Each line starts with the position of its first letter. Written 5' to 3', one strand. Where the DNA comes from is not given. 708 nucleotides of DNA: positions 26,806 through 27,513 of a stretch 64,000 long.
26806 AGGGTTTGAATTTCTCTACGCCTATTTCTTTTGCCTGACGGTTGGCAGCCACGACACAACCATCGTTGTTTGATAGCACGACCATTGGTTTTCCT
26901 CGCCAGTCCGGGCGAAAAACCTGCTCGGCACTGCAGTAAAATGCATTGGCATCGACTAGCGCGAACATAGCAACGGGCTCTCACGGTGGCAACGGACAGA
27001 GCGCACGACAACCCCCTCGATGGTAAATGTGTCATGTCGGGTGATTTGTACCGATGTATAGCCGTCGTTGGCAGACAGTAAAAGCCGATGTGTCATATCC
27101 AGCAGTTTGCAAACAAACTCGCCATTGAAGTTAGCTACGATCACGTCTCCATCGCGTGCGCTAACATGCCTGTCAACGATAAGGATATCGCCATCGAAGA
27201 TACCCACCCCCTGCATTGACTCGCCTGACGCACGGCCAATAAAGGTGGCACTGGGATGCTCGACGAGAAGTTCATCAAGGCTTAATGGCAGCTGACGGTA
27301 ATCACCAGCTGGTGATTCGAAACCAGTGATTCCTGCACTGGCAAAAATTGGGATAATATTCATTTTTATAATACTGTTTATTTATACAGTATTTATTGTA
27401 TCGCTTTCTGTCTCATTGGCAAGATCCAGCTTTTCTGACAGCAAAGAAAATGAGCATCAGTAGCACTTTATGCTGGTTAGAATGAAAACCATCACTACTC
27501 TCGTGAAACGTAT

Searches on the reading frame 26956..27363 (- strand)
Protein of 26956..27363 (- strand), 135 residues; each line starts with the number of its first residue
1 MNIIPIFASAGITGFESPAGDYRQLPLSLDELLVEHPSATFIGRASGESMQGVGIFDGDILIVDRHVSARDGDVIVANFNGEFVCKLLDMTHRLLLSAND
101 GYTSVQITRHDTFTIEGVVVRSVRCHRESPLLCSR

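Call 60: search_protein_families(library=pfam, proteins=[window:26956-27363:-], max_evalue=0.00001)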
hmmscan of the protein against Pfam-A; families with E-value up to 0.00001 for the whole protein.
window:26956-27363:- (135 aa): 1 family
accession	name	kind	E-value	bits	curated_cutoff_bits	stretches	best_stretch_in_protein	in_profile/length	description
PF00717.28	Peptidase_S24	-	1.9e-21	76.4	23.3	1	16-120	11-116/116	Peptidase S24-like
